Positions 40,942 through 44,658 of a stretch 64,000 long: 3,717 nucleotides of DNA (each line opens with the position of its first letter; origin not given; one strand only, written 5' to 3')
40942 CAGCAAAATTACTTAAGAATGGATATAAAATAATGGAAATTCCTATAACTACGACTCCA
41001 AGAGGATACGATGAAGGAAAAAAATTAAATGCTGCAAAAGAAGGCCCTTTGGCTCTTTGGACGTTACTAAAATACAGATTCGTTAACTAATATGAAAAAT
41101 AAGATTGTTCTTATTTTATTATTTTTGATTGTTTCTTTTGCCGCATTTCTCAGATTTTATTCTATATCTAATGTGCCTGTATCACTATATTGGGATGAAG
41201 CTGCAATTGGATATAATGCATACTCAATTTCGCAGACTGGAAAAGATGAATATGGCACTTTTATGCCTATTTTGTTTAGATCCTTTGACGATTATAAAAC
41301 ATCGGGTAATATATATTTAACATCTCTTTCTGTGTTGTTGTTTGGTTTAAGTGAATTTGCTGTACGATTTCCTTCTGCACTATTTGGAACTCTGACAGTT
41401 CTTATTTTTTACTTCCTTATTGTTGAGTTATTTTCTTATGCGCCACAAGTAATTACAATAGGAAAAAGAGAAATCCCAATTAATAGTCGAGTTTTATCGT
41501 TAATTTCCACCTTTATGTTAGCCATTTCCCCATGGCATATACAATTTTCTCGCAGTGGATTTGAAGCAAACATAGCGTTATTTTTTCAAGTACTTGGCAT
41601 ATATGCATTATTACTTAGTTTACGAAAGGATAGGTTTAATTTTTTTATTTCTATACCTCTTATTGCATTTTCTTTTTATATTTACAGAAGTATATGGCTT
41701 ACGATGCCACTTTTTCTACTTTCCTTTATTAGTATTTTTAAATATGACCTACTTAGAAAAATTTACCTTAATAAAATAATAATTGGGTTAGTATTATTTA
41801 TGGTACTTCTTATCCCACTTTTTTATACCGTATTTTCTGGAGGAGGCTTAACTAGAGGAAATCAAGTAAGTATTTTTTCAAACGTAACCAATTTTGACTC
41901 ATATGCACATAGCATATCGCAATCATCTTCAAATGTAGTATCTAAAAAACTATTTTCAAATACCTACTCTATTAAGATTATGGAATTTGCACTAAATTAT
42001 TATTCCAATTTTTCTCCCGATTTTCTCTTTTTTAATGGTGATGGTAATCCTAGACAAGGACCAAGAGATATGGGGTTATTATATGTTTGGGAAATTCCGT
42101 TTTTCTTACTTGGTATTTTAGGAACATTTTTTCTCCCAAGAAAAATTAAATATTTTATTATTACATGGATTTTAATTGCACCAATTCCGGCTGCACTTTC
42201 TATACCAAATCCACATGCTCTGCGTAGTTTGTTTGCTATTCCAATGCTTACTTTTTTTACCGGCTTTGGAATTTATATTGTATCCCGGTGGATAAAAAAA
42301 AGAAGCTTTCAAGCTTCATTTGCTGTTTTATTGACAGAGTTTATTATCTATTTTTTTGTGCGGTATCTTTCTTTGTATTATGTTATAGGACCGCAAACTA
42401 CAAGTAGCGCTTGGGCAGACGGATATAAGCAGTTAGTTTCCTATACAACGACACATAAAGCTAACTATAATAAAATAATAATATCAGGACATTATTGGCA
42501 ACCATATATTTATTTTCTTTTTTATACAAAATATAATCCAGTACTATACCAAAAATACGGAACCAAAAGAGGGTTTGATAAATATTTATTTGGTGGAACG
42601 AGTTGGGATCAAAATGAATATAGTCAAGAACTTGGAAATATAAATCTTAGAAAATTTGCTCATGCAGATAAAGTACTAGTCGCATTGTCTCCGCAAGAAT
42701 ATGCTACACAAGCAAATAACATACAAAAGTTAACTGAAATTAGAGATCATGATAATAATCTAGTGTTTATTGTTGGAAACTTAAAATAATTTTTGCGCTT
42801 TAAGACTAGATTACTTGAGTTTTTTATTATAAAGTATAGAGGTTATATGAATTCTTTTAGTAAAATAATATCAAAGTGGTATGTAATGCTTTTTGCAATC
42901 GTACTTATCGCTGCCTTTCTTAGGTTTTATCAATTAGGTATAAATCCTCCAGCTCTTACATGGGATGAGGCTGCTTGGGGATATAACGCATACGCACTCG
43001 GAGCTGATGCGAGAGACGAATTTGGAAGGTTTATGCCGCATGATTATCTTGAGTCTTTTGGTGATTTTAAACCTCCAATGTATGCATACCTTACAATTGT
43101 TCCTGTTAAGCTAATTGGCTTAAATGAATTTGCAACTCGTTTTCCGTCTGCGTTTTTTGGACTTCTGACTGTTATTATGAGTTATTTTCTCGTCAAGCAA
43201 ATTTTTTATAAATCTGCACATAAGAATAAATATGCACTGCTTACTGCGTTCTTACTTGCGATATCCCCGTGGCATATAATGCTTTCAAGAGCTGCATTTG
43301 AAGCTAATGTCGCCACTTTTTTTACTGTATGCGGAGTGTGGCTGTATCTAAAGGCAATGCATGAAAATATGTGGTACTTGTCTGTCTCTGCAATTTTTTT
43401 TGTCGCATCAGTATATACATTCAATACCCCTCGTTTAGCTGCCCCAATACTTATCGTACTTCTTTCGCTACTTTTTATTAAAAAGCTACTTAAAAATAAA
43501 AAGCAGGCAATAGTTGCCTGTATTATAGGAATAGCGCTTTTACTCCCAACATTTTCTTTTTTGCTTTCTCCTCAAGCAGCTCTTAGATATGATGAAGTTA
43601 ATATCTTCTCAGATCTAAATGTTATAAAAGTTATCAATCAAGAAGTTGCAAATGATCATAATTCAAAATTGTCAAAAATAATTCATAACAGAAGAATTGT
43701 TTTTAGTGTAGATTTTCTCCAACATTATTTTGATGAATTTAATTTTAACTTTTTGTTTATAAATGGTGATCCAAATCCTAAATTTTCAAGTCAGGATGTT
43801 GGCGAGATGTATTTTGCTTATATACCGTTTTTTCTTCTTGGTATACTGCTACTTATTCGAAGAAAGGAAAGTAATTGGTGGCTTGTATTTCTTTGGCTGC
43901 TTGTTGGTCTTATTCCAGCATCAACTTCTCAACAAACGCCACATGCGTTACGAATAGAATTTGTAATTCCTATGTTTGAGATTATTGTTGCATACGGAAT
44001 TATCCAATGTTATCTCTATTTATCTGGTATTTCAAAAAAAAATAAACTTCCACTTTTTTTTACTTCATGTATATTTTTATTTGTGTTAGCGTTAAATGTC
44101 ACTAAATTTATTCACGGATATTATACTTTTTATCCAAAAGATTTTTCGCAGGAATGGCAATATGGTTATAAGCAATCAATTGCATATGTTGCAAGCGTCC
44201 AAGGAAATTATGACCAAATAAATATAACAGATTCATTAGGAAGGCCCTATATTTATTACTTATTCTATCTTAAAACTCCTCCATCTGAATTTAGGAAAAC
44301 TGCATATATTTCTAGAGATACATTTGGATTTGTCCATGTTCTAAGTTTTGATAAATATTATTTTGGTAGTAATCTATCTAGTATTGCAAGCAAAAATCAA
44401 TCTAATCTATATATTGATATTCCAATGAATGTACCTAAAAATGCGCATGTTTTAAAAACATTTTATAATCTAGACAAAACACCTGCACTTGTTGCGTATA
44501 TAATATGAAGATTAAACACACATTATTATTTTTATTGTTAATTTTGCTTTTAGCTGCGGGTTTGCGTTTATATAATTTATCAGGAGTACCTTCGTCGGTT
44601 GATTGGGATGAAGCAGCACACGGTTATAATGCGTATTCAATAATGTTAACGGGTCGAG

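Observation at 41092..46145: Three tandem, translationally coupled ArnT/PMT-like GT-C paralogs, plus two more dispersed copies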

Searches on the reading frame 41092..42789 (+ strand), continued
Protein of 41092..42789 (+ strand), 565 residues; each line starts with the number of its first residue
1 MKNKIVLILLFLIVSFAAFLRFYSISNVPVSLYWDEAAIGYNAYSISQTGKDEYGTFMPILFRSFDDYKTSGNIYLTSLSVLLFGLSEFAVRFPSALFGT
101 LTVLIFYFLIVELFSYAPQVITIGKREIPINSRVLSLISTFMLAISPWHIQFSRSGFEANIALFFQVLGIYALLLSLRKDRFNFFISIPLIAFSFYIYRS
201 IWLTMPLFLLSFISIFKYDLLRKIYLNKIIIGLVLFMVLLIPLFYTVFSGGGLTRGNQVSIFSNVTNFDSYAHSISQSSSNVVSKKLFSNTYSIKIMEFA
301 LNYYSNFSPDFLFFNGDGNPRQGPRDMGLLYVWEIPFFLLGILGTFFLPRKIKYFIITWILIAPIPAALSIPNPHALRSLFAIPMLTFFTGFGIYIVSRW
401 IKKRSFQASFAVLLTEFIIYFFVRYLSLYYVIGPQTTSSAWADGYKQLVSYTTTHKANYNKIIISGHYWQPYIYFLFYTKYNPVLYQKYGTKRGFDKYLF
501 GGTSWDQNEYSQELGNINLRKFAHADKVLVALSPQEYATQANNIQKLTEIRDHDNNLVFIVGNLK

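Call 38: search_protein_families(library=ncbifam, proteins=[window:41092-42789:+], max_evalue=0.01)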
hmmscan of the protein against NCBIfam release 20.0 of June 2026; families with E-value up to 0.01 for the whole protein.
window:41092-42789:+ (565 aa): 0 families

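Call 49: search_solved_structures(query=A2, max_evalue=1, show_alignments=4)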
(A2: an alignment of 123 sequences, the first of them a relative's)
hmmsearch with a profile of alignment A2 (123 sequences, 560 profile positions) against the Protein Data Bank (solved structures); distinct sequences matched with E-value up to 1: 1.
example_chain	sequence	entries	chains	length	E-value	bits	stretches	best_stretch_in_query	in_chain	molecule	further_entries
5ezm_A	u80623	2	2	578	0.066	15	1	73-245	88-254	4-amino-4-deoxy-L-arabinose transferase or related glycosyltransferases of PMT family | 4-amino-4-deoxy-L-arabinose (L-Ara4N) transferase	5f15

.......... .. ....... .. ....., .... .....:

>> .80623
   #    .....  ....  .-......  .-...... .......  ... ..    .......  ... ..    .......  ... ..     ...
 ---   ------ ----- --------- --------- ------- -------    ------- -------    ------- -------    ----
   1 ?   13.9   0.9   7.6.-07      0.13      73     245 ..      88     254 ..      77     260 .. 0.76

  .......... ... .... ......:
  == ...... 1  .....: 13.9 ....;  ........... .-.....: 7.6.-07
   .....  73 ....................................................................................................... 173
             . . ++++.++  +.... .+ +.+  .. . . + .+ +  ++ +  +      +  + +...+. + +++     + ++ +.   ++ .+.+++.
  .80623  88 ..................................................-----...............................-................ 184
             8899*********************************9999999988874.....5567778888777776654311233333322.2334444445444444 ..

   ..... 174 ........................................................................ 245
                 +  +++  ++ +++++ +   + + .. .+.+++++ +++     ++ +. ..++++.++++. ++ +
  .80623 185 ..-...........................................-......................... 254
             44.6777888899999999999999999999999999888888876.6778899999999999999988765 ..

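Call 53: search_protein_representatives(alignment_id=A4)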
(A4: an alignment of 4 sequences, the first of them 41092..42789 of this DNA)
Query: 4 sequences, 554 profile positions. Proteins with E-value up to 0.001 (for the whole library): 29632; up to 1e-10: 13999; up to 1e-30: 5636. The best 150 are listed.
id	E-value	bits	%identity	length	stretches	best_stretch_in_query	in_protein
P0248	1.3e-171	588.5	-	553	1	9-551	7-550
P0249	5.2e-161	553.5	-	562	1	16-548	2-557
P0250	1.0e-159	549.2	-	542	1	6-539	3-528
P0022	9.1e-158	542.8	-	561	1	7-520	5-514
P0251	1.0e-157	542.6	-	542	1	8-541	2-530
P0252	3.3e-156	537.6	-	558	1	8-549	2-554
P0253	1.2e-155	535.7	-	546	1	13-546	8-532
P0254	3.3e-152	524.4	-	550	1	15-550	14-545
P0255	5.2e-152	523.8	-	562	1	8-514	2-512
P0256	1.1e-151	522.7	-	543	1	12-547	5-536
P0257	2.6e-151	521.5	-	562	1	13-549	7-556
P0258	5.2e-151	520.5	-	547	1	10-534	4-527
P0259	3.6e-150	517.7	-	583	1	11-546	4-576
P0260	1.3e-148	512.6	-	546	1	8-551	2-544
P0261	6.8e-148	510.2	-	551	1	9-514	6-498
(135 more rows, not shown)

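Call 60: find_encoding_contigs(protein=P0099, flank=10000, max_places=2)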
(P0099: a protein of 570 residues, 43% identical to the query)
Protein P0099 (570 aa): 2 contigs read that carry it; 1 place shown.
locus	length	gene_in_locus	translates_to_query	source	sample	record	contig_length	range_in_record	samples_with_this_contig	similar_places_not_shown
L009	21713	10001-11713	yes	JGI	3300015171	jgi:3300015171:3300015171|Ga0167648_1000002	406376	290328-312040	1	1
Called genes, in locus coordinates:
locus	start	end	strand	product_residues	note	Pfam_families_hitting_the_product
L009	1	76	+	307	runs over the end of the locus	PF00535:Glycos_transf_2, PF13641:Glyco_tranf_2_3, PF13632:Glyco_trans_2_3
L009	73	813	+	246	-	PF00535:Glycos_transf_2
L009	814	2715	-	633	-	-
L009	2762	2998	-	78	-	PF18893:DUF5652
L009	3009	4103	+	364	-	PF00534:Glycos_transf_1, PF13692:Glyco_trans_1_4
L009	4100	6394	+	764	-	PF09586:YfhO, PF24677:DUF7657 (weak), PF09586:YfhO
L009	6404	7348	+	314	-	PF00535:Glycos_transf_2, PF13506:Glyco_transf_21 (weak), PF13641:Glyco_tranf_2_3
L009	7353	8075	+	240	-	PF00535:Glycos_transf_2, PF10111:Glyco_tranf_2_2 (weak)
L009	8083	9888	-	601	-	-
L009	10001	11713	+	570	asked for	PF13231:PMT_2 (faint)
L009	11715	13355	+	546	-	PF02366:PMT, PF13231:PMT_2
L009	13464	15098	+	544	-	PF02366:PMT, PF13231:PMT_2 (weak)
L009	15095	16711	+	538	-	PF02366:PMT, PF13231:PMT_2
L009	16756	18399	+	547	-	PF13231:PMT_2 (weak)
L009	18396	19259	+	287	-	PF00535:Glycos_transf_2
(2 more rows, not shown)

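Call 61: find_encoding_contigs(protein=P0077, flank=10000, max_places=2)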
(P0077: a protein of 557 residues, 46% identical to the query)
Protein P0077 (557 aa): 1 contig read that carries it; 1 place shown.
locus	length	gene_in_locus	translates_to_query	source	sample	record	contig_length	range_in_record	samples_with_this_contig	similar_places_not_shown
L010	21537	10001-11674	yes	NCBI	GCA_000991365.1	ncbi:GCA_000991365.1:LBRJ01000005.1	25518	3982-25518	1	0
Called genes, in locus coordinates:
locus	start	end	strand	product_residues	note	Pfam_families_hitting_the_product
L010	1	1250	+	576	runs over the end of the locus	-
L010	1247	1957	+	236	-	PF00535:Glycos_transf_2, PF10111:Glyco_tranf_2_2 (weak), PF13641:Glyco_tranf_2_3 (weak)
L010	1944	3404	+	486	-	PF01943:Polysacc_synt, PF13440:Polysacc_synt_3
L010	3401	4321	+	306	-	PF00535:Glycos_transf_2, PF13641:Glyco_tranf_2_3, PF13632:Glyco_trans_2_3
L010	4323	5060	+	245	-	PF00535:Glycos_transf_2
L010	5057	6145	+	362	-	PF00534:Glycos_transf_1, PF13692:Glyco_trans_1_4 (weak)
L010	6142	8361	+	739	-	PF09586:YfhO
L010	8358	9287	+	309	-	PF00535:Glycos_transf_2, PF10111:Glyco_tranf_2_2, PF13641:Glyco_tranf_2_3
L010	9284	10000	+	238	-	PF00535:Glycos_transf_2, PF10111:Glyco_tranf_2_2, PF13641:Glyco_tranf_2_3 (weak)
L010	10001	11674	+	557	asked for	PF02366:PMT (weak), PF13231:PMT_2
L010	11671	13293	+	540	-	PF02366:PMT, PF13231:PMT_2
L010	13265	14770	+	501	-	PF02366:PMT, PF13231:PMT_2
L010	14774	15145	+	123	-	-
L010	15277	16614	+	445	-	-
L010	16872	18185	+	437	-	-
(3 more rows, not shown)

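Call 62: find_encoding_contigs(protein=P0118, flank=10000, max_places=2)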
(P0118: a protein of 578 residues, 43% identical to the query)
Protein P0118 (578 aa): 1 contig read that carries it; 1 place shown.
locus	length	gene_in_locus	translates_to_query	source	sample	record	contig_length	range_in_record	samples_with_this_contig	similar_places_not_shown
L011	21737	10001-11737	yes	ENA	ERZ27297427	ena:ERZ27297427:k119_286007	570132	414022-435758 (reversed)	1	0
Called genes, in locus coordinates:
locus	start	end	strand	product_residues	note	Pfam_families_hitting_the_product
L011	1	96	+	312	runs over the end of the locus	PF00535:Glycos_transf_2, PF10111:Glyco_tranf_2_2 (weak)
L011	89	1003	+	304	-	PF00535:Glycos_transf_2, PF13641:Glyco_tranf_2_3, PF13632:Glyco_trans_2_3 (faint)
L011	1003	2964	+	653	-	-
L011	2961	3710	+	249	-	PF00535:Glycos_transf_2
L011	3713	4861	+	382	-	PF13231:PMT_2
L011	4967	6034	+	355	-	PF00534:Glycos_transf_1, PF13692:Glyco_trans_1_4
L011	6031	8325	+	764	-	PF09586:YfhO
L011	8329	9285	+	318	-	PF00535:Glycos_transf_2, PF10111:Glyco_tranf_2_2 (weak), PF13641:Glyco_tranf_2_3, PF13506:Glyco_transf_21 (faint)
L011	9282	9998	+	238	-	PF00535:Glycos_transf_2, PF10111:Glyco_tranf_2_2, PF13641:Glyco_tranf_2_3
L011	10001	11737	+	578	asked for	PF13231:PMT_2 (weak)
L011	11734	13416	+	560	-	PF13231:PMT_2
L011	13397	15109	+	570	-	PF02366:PMT, PF13231:PMT_2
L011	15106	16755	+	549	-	PF02366:PMT, PF13231:PMT_2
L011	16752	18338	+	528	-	PF13231:PMT_2, PF24124:YphA (weak)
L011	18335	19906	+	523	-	-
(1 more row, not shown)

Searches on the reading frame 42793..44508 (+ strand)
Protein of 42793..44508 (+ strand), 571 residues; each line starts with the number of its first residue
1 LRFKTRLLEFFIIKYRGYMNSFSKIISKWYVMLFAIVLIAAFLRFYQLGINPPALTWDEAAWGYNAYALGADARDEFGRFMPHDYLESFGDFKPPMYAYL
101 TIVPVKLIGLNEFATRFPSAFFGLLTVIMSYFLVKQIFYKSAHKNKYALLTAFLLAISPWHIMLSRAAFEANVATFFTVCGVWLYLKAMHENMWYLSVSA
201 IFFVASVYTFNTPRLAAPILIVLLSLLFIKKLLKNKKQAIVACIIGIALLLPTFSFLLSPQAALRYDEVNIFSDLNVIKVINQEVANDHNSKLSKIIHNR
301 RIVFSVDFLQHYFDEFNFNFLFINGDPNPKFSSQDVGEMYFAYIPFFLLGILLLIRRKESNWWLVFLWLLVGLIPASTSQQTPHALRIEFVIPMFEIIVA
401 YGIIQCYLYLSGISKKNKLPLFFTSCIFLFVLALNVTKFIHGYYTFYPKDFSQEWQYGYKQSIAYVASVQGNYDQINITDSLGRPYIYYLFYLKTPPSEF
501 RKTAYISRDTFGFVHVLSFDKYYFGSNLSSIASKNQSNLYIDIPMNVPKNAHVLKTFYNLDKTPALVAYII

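Call 6: search_protein_families(library=pfam, proteins=[window:42793-44508:+], max_evalue=0.01)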
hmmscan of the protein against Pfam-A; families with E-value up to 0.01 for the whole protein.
window:42793-44508:+ (571 aa): 2 families
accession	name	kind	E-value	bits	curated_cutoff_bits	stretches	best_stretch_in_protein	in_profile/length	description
PF02366.24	PMT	-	5.6e-15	56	22.7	1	36-200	3-170/245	Dolichyl-phosphate-mannose-protein mannosyltransferase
PF13231.12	PMT_2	-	2e-10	41.6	26.1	1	93-253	2-157/160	Dolichyl-phosphate-mannose-protein mannosyltransferase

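Call 21: list_cluster_members(proteins=[P0001, P0002, P0006, P0010, P0052, window:42847-44508:+, window:44505-46145:+, window:25588-27288:+, window:4853-7240:+, window:46192-47955:+])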
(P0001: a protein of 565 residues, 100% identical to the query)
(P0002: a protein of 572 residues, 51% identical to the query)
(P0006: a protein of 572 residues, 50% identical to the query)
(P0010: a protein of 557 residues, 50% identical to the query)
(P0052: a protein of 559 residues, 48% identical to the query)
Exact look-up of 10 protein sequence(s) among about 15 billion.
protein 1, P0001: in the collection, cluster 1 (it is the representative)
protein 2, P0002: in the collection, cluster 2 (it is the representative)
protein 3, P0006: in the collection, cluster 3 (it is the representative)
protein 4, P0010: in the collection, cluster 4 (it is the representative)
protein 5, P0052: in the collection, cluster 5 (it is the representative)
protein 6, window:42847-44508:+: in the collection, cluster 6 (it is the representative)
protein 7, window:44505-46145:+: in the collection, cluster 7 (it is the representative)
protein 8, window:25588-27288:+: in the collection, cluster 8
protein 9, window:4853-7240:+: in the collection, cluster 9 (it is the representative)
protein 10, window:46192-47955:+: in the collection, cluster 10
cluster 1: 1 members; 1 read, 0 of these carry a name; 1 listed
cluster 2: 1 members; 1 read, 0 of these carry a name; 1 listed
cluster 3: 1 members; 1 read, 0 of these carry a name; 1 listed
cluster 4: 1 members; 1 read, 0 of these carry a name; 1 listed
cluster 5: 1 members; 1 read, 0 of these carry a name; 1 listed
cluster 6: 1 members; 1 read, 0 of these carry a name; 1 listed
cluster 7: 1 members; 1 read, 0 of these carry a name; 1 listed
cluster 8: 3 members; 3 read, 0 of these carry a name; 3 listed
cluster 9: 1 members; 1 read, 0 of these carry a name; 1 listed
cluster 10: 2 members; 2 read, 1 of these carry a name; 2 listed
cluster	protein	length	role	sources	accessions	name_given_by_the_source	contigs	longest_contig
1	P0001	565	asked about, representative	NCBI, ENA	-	-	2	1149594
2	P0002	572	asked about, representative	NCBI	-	-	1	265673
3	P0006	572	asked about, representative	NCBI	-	-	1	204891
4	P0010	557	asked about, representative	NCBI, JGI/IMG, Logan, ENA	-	-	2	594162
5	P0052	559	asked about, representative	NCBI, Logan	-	-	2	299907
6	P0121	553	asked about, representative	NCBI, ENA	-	-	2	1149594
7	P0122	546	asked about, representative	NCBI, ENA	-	-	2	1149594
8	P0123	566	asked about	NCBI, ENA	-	-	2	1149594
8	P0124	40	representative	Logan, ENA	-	-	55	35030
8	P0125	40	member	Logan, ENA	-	-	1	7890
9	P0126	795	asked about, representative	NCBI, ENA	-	-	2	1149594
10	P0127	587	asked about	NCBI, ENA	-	-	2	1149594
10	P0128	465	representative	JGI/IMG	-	hypothetical protein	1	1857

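Call 38: search_protein_families(library=ncbifam, proteins=[window:42847-44508:+], max_evalue=0.01)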
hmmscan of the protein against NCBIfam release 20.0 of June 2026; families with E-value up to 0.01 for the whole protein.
window:42847-44508:+ (553 aa): 1 family
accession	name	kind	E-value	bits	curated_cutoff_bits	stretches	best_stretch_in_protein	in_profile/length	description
TIGR03663.1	TIGR03663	subfamily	2.7e-08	33.3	126.25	1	14-216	3-184/435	flippase activity-associated protein Agl23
